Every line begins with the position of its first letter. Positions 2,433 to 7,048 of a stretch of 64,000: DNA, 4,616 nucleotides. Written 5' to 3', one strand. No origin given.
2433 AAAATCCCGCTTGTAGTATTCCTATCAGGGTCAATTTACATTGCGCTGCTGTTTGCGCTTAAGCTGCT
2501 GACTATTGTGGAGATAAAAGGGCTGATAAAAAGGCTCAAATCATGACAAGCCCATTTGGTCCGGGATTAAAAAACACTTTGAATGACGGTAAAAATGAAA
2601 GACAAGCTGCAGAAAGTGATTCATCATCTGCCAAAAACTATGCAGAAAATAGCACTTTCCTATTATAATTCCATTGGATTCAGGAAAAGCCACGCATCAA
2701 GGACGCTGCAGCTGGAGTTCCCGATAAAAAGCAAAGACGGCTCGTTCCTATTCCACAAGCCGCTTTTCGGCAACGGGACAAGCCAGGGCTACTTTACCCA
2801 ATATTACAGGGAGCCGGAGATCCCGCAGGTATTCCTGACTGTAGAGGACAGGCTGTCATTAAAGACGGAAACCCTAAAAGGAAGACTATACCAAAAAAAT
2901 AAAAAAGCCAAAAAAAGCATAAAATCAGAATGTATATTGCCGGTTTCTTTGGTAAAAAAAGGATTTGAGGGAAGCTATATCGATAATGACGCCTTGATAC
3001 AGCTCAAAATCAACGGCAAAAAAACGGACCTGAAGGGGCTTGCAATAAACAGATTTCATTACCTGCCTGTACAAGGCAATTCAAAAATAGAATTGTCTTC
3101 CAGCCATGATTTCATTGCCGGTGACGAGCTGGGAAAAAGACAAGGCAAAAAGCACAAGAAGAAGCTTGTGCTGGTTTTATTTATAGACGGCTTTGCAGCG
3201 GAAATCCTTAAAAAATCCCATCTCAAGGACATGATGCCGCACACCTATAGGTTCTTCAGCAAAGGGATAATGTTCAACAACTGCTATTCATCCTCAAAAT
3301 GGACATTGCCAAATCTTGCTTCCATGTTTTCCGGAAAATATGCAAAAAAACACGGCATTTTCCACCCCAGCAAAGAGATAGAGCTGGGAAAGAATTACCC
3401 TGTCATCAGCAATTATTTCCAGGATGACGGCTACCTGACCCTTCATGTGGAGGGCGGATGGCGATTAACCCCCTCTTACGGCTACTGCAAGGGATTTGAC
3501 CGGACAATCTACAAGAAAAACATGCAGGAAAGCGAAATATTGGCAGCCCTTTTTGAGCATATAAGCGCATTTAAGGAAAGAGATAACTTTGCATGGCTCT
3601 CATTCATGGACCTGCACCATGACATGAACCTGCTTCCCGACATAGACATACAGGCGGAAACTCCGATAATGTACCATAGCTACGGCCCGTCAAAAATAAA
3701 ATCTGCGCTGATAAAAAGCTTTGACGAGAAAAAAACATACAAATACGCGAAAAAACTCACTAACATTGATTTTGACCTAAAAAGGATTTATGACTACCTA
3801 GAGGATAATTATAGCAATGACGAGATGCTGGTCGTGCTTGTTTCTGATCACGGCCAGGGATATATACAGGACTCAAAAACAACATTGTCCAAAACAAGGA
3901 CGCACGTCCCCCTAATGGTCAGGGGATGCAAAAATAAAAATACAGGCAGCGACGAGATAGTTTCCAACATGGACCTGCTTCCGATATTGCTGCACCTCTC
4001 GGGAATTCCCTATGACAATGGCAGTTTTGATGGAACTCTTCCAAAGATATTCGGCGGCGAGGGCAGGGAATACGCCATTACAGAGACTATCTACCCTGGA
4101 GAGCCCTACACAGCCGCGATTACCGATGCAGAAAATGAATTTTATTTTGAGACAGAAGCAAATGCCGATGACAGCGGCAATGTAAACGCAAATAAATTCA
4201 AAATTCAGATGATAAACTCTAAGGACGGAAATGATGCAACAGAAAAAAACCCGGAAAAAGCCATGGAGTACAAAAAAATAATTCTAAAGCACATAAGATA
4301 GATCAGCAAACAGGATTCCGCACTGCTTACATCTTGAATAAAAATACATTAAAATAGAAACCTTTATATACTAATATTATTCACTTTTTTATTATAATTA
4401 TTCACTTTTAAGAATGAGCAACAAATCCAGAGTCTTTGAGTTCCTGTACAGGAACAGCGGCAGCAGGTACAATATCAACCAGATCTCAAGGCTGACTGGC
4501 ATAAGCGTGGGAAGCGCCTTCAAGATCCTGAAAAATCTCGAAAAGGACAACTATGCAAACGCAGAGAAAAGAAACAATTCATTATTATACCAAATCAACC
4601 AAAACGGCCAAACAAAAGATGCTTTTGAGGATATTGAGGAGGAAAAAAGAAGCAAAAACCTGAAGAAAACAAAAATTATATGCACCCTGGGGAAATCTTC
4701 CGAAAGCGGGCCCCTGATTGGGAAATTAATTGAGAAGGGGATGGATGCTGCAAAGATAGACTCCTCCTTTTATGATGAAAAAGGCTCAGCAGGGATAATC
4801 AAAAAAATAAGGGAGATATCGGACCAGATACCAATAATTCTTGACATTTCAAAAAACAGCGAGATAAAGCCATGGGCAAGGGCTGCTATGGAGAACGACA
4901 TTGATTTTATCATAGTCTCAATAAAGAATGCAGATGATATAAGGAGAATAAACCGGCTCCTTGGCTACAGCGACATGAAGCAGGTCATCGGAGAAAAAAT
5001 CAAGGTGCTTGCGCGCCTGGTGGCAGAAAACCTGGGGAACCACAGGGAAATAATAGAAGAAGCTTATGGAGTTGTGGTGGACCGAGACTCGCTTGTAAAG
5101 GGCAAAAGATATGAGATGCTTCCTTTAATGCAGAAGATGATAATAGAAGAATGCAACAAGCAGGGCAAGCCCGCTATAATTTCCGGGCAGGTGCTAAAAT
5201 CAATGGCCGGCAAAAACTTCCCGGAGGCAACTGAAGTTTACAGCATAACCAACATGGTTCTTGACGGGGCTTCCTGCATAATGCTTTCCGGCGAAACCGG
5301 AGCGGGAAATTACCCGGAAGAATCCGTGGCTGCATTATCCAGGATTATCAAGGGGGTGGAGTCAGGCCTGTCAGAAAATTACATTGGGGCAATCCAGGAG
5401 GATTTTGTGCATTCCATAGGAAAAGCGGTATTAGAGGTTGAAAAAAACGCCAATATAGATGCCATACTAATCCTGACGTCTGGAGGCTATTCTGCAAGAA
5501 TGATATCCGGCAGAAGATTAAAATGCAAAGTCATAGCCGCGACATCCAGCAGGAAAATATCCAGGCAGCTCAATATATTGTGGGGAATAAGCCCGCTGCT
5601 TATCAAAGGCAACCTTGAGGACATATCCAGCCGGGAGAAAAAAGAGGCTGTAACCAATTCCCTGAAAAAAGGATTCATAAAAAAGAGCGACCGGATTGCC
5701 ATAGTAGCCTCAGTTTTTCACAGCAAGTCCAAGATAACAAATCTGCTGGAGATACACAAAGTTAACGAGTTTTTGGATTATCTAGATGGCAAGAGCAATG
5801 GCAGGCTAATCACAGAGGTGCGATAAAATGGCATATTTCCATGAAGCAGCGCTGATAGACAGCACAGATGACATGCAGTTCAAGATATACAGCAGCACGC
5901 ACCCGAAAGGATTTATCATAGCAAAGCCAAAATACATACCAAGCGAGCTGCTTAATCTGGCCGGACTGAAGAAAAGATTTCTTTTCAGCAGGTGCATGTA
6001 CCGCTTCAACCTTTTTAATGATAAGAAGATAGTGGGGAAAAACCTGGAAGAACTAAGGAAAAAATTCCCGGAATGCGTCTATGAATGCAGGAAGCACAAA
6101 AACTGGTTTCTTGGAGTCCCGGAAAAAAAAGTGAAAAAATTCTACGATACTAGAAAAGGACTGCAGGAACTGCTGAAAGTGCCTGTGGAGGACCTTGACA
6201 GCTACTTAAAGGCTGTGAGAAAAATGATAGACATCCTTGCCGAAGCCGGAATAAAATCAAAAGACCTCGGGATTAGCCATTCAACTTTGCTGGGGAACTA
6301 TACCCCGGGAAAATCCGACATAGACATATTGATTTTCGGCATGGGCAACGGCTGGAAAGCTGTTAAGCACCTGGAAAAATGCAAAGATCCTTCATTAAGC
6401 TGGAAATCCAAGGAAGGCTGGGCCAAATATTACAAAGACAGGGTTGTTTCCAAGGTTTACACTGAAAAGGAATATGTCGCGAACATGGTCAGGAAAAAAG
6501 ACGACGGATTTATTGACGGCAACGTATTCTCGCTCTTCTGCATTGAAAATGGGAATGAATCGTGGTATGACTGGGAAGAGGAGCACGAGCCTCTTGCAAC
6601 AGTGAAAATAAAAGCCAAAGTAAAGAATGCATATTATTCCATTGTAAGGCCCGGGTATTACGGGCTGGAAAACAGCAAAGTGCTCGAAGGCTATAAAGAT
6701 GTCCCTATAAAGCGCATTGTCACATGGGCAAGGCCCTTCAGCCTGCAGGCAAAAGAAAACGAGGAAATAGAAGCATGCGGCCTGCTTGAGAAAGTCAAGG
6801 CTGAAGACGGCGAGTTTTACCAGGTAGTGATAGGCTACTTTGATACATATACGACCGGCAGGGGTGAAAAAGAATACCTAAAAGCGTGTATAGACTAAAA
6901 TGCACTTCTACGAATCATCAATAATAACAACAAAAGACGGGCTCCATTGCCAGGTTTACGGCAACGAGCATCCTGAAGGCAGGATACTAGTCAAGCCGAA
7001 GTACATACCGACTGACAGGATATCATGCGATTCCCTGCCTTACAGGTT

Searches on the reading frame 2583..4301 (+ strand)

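Call 7: search_protein_families(library=pfam, proteins=[window:2583-4301:+], max_evalue=0.001)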
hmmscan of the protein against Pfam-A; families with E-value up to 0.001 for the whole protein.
window:2583-4301:+ (572 aa): 3 families
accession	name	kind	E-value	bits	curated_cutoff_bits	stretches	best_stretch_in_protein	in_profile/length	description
PF00884.28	Sulfatase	-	1.2e-26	94.2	25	1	195-475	2-301/301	Sulfatase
PF01663.27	Phosphodiest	-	2.9e-14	53.8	23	2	196-261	1-64/342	Type I phosphodiesterase / nucleotide pyrophosphatase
PF02995.22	DUF229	-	0.00011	21.4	25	0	189-446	122-364/496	Protein of unknown function (DUF229)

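Call 71: search_protein_families(library=ncbifam, max_evalue=0.001, proteins=[window:2583-4301:+])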
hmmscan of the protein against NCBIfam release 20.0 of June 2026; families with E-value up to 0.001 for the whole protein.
window:2583-4301:+ (572 aa): 5 families
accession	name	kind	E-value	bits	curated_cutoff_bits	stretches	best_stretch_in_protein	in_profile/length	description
TIGR03417.1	chol_sulfatase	equivalog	1.7e-13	50.3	433.45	2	388-496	255-371/500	choline-sulfatase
NF010322.0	PRK13759.1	equivalog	4.6e-13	48.5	481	2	378-478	260-368/486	arylsulfatase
NF045661.1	HdlasePehA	equivalog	1.7e-10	40.1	900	1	387-477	283-379/506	phosphoric/sulfuric ester hydrolase PehA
NF038282.1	LapC_YejM_PbgA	exception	4.5e-06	25.2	825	1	209-468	269-495/584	LPS biosynthesis-modulating metalloenzyme YejM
NF038075.1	fam_STM4013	hypoth_equivalog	0.00036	20.1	250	0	387-433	199-242/261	STM4013/SEN3800 family hydrolase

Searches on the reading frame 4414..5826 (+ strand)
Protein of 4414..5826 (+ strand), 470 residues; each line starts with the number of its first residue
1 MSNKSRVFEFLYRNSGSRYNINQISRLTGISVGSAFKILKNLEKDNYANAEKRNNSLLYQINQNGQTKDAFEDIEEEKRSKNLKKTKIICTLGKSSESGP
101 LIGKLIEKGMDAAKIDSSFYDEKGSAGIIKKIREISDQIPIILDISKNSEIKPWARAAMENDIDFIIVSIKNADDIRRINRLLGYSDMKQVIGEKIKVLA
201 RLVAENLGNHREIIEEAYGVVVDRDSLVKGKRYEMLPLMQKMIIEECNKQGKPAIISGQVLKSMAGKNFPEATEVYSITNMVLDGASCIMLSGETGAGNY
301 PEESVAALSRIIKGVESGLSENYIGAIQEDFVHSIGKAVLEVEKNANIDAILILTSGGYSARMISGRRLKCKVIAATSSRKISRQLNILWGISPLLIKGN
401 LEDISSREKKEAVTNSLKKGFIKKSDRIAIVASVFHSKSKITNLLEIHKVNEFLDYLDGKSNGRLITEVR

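Call 3: search_protein_families(library=pfam, proteins=[window:4414-5826:+], max_evalue=0.1)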
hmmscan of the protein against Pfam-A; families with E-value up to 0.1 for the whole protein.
window:4414-5826:+ (470 aa): 7 families
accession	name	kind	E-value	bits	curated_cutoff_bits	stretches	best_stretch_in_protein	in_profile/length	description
PF00224.27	PK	-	3e-37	128.9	30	2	156-305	183-328/328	Pyruvate kinase, barrel domain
PF02887.21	PK_C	-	1.2e-21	77.3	28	1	334-448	2-114/114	Pyruvate kinase, alpha/beta domain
PF12802.13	MarR_2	-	0.0031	18.1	27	1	5-47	8-49/61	MarR family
PF13412.12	HTH_24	-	0.0044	17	21.9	1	18-47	17-46/48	Winged helix-turn-helix DNA-binding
PF03551.20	PadR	-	0.031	14.7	27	1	27-67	26-71/75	Transcriptional regulator PadR-like family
PF21328.3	Gp44_lid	-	0.045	14.3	27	0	193-216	24-47/63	Sliding-clamp-loader large subunit, AAA+ ATPase lid domain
PF24033.1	DUF7342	-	0.075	13.5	31.6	0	22-85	21-84/150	Family of unknown function (DUF7342)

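Call 4: search_protein_families(library=ncbifam, proteins=[window:4414-5826:+], max_evalue=0.1)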
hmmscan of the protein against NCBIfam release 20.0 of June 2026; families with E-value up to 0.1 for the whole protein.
window:4414-5826:+ (470 aa): 8 families
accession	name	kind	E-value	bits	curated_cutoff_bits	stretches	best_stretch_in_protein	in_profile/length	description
NF004978.0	PRK06354.1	subfamily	7.3e-61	206.3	462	2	159-455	188-483/590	pyruvate kinase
TIGR01064.1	pyruv_kin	equivalog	1.4e-60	205.2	306.4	2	158-450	180-476/476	pyruvate kinase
NF004491.0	PRK05826.1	subfamily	8.2e-60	202.6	432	2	156-451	181-476/477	pyruvate kinase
NF004886.0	PRK06247.1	subfamily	3.1e-54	184.4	623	2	156-452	180-472/476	pyruvate kinase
NF006664.0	PRK09206.1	equivalog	2.6e-42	144.9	686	2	159-449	182-469/470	pyruvate kinase PykF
NF005234.0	PRK06739.1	equivalog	5.9e-30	104.4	564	2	159-313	175-326/352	pyruvate kinase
NF011314.0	PRK14725.1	equivalog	2.4e-07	29.4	642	2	194-315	476-593/614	pyruvate kinase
NF006671.0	PRK09219.1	equivalog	0.0025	17.3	177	1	327-447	30-139/192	xanthine phosphoribosyltransferase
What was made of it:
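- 4414..5826 (+): Winged-helix plus pyruvate-kinase-like protein (470 aa). It is the accessory first gene of the operon. PF00224 E=3e-37 and PF02887 E=1e-21, with a weak MarR/HTH_24 hit at the N-terminus (call 3); scores are below all pyruvate-kinase equivalog cut-offs (call 4).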

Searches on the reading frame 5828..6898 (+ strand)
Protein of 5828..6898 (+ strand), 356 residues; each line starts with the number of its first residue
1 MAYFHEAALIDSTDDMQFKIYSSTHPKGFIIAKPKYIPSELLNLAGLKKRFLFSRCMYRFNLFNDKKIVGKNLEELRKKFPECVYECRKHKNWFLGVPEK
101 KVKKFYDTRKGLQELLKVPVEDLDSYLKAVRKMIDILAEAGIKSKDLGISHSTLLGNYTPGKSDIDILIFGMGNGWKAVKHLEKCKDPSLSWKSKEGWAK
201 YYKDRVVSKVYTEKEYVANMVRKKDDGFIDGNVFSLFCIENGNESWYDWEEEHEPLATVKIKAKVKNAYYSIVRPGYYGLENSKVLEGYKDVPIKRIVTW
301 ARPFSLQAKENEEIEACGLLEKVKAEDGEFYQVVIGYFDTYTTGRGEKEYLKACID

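Call 3: search_protein_families(library=pfam, proteins=[window:5828-6898:+], max_evalue=0.1)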
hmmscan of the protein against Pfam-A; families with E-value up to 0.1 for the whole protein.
window:5828-6898:+ (356 aa): 1 family
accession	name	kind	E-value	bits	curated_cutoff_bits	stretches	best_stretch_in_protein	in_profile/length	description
PF01909.29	NTP_transf_2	-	0.007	17.2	21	1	144-174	14-43/93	Nucleotidyltransferase domain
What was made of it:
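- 5828..6898 (+): X1, 356 aa, with no family assignment. It has an N-terminal beta domain, a Pol-beta-type nucleotidyltransferase core with an intact G-S...D164-x-D166...E240 triad (nt 6269-6325 and 6545-6547), and a C-terminal OB fold. Only a weak PF01909 hit on the motif (E=0.007) (call 3).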

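Call 4: search_protein_families(library=ncbifam, proteins=[window:5828-6898:+], max_evalue=0.1)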
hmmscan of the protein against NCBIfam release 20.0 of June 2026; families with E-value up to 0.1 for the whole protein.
window:5828-6898:+ (356 aa): 0 families

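Call 15: find_homologous_proteins(query=window:5828-6898:+, max_evalue=0.001)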
Query window:5828-6898:+ (356 aa): 218 proteins with E <= 0.001 among 1864 candidates; the best 120 are listed.
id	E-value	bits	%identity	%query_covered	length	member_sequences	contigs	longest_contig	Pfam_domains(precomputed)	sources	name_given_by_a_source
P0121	1.2e-241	819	100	100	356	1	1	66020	-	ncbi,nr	ncbi:hypothetical protein HYX08_07035 [Candidatus Woesearchaeota archaeon]|nr:hypothetical protein [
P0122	7.5e-205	698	84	100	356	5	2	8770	-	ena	-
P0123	1.0e-203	694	83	99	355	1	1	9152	-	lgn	-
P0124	1.8e-203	693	84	100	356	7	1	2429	-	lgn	-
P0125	2.5e-203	693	83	99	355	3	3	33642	-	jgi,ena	-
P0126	1.3e-202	691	82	100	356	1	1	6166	-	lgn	-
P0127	7.0e-202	688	81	100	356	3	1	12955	-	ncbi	-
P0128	7.1e-202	688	83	100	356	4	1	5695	-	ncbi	-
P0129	2.5e-201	686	80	100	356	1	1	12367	-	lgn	-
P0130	5.1e-201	685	82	100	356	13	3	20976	-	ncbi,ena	ncbi:MAG: hypothetical protein AABX34_05910 [Nanoarchaeota archaeon]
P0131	1.6e-199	680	82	99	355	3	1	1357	-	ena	-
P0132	2.1e-199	680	82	100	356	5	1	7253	-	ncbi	-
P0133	4.5e-199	679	81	100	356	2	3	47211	-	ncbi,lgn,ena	-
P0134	4.4e-198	676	79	100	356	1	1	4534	-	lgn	-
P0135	7.2e-198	675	81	99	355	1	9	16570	-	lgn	-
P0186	8.3e-160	550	65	99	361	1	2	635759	-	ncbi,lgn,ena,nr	ncbi:MAG: hypothetical protein KAT77_01890 [Nanoarchaeota archaeon]|nr:hypothetical protein [Nanoarc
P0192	1.3e-150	519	61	99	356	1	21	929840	-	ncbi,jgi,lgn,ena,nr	ncbi:hypothetical protein HOL21_03360 [Candidatus Woesearchaeota archaeon]|jgi:uncharacterized prote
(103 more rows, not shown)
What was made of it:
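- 5828..6898 (+): Orthologues are 50-84% identical (call 15).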

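Call 25: find_encoding_contigs(protein=P0192, flank=10000, max_places=2)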
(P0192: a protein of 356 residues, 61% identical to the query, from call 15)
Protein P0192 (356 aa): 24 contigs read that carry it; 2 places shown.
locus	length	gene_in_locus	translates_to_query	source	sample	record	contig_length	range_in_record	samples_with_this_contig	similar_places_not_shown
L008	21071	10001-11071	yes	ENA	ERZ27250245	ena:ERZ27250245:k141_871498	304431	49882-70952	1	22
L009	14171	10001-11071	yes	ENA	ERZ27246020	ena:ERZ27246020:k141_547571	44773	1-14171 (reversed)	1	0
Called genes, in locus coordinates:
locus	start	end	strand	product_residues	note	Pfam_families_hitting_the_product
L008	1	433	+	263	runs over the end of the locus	PF05050:Methyltransf_21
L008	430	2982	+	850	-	PF13302:Acetyltransf_3, PF13420:Acetyltransf_4, PF00702:Hydrolase, PF13419:HAD_2, PF01071:GARS_A, PF02655:ATP-grasp_3, PF02786:CPSase_L_D2, PF13535:ATP-grasp_4, +1 more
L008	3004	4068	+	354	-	PF00044:Gp_dh_N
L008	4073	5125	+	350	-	PF03102:NeuB, PF08666:SAF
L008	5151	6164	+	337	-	-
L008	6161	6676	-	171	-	PF01583:APS_kinase, PF08433:KTI12 (weak)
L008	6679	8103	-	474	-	PF00571:CBS (faint), PF01073:3Beta_HSD, PF01370:Epimerase, PF02719:Polysacc_synt_2, PF04321:RmlD_sub_bind, PF05368:NmrA, PF13460:NAD_binding_10, PF16363:GDP_Man_Dehyd, +2 more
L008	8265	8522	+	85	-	-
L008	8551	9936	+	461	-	PF01663:Phosphodiest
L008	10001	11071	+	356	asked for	-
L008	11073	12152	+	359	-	-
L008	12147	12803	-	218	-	-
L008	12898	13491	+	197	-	-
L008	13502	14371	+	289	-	PF02811:PHP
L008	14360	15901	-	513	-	PF01663:Phosphodiest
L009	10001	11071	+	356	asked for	-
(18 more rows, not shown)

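Call 26: find_encoding_contigs(protein=P0186, flank=10000, max_places=2)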
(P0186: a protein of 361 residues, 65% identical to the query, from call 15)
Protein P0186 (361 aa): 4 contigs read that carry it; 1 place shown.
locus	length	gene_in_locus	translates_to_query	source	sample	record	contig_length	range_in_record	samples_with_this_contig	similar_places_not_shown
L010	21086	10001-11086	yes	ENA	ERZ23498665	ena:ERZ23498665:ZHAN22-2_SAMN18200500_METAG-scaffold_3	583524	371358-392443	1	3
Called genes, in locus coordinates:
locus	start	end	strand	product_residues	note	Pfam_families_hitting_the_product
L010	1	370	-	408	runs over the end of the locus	PF00155:Aminotran_1_2, PF01041:DegT_DnrJ_EryC1, PF01053:Cys_Met_Meta_PP (weak), PF01212:Beta_elim_lyase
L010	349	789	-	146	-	PF00908:dTDP_sugar_isom, PF05523:FdtA (weak)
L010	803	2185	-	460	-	PF00571:CBS (weak), PF01073:3Beta_HSD, PF01370:Epimerase, PF02719:Polysacc_synt_2, PF04321:RmlD_sub_bind, PF05368:NmrA, PF13460:NAD_binding_10, PF16363:GDP_Man_Dehyd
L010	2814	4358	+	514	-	PF02350:Epimerase_2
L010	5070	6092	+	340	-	PF00685:Sulfotransfer_1 (weak), PF13469:Sulfotransfer_3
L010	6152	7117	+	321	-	PF01209:Ubie_methyltran, PF13489:Methyltransf_23, PF13847:Methyltransf_31, PF08241:Methyltransf_11, PF08242:Methyltransf_12, PF13649:Methyltransf_25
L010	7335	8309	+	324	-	PF00685:Sulfotransfer_1 (weak)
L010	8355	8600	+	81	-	-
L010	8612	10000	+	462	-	PF01663:Phosphodiest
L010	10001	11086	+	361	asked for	-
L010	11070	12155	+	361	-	-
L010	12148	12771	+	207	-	-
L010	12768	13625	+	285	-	PF02811:PHP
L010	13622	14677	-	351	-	PF01522:Polysacc_deac_1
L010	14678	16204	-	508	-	PF01663:Phosphodiest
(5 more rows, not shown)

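Call 27: search_solved_structures(query=A2, max_evalue=10, show_alignments=3)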
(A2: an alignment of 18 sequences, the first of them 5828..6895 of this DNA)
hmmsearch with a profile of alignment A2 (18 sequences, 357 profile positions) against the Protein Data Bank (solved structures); distinct sequences matched with E-value up to 10: 1.
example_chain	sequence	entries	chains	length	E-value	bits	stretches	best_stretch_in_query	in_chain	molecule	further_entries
4qey_A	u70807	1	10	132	0.51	12.3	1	304-353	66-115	Uncharacterized protein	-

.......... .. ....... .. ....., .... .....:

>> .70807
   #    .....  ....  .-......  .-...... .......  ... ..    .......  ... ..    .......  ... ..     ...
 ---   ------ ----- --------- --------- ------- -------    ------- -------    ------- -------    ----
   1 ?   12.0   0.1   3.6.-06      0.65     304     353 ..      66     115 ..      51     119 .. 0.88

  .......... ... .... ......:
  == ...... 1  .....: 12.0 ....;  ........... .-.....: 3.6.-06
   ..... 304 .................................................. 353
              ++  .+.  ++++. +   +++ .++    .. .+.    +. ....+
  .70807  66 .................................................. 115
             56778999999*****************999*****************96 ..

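Call 43: predict_structure(alignment_id=A6)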
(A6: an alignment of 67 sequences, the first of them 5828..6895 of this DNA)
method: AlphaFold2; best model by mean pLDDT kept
length: 356 residues; sequences in the alignment: 67
mean_pLDDT: 93.4   pTM: 0.90
mean pLDDT of the five models: 93.4, 93.1, 92.0, 91.9, 91.6
residues with pLDDT >= 90: 290; 70-90: 62; 50-70: 4; < 50: 0
segments of 3 or more residues with pLDDT < 50: none
pLDDT, mean of each block of 10 residues (from residue 1): 87 96 95 96 95 92 91 97 97 97 96 97 96 97 96 84 91 96 94 90 75 90 91 94 92 97 97 96 96 96 89 97 96 96 89 89
secondary structure, 60 per line:
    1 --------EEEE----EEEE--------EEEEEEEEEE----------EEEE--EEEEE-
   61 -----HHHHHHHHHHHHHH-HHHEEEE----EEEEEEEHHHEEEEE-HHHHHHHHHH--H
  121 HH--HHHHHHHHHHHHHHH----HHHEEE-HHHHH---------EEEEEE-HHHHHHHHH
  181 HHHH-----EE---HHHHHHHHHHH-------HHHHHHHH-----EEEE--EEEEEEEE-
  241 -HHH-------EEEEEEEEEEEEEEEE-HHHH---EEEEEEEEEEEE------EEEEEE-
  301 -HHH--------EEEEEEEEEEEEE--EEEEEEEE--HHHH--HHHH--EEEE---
elements in order: E9-12 E17-20 E29-38 E49-52 E55-59 H66-79 E84-87 E92-98 E102-106 H108-117 H125-139 E147-149 H151-155 E165-170 H172-184 H195-205 H213-220 E226-229 E232-239 E252-267 H269-272 E276-287 E294-299 E313-325 E328-335 H338-341 H344-347 E350-353
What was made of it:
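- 5828..6898 (+): AF2 model pLDDT 93.4, pTM 0.90 (call 43).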

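Call 47: fold_search(model_id=the predicted structure, library=pdb)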
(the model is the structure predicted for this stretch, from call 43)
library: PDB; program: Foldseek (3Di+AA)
matches with E <= 10: 428; with E <= 0.001: 0
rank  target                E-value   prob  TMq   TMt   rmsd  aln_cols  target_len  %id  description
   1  7vum_B                2.6e-02  0.95  0.17  0.54   5.6       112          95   12  Crystal structure of SSB complexed with que (released 2022-03-09)
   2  6f0l_3                4.1e-02  0.11  0.13  0.09  20.4       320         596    8  S. cerevisiae MCM double hexamer bound to duplex DNA (released 2017-12-06)
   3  8k9w_A                7.0e-02  0.92  0.16  0.12   4.7        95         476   12  Crystal structure of plasmodium LysRS complexing with ASP3026 derived LysRS inhibitor 4 (ADKI4) (released 2024-06-26)
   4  6jdg_C                8.8e-02  0.84  0.18  0.54   6.1       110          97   11  Complexed crystal structure of PaSSB with ssDNA dT20 at 2.39 angstrom resolution (released 2019-12-11)
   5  9e2x_5                1.0e-01  0.06  0.12  0.08  19.3       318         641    9  Cryo-EM structure of yeast CMG helicase stalled at G4-containing DNA template, state 2 (released 2025-03-19)
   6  9e2y_5                1.0e-01  0.06  0.11  0.08  18.2       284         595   11  Cryo-EM structure of yeast CMG helicase stalled at G4-containing DNA template, state 3 (released 2025-03-26)
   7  4gop_B                1.2e-01  0.87  0.16  0.43  13.7       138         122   12  Structure and Conformational Change of a Replication Protein A Heterotrimer Bound to ssDNA (released 2012-11-28)
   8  8txr_A                1.2e-01  0.54  0.14  0.12   5.7        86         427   13  E. coli ExoVII(H238A) (released 2024-01-31)
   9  7uy7_B                1.3e-01  0.77  0.15  0.18   5.9       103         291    7  Tetrahymena CST with Polymerase alpha-Primase (released 2022-07-13)
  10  5zh2_B                1.3e-01  0.75  0.15  0.11   5.0        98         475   13  CRYSTAL STRUCTURE OF PfKRS WITH INHIBITOR CLADO-5 (released 2018-06-27)
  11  4x4o_C                1.4e-01  0.35  0.16  0.13  13.4       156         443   12  Crystal structure of the A.fulgidus CCA-adding enzyme in complex with a G70A arginyl-tRNA minihelix and CTP (released 2015-02-11)
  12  6jdg_B                1.5e-01  0.57  0.16  0.49   8.6       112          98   11  Complexed crystal structure of PaSSB with ssDNA dT20 at 2.39 angstrom resolution (released 2019-12-11)
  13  3ulj_A                1.5e-01  0.28  0.13  0.36   7.2        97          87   12  Crystal structure of apo Lin28B cold shock domain (released 2012-08-15)
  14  1l1o_B                1.7e-01  0.89  0.17  0.44   5.6       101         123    9  Structure of the human Replication Protein A (RPA) trimerization core (released 2002-06-05)
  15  6hcv_A                1.7e-01  0.84  0.17  0.13   4.7        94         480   13  Crystal Structure of Lysyl-tRNA Synthetase from Plasmodium falciparum complexed with a chromone ligand (released 2019-04-03)
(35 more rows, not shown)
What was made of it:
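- On Pol-beta-type nucleotidyltransferase superfamily (X1, X2): Foldseek hits to the CCA-adding enzyme and ANT(2'')-Ia have E of 0.14-0.35, despite a model of pLDDT 93 (calls 43, 47).
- The OB fold of X1 most resembles nucleic-acid-binding OB folds (call 47). The OB fold of X1 resembles SSB, RPA and the LysRS anticodon domain, and its core resembles the CCA-adding enzyme (call 47).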
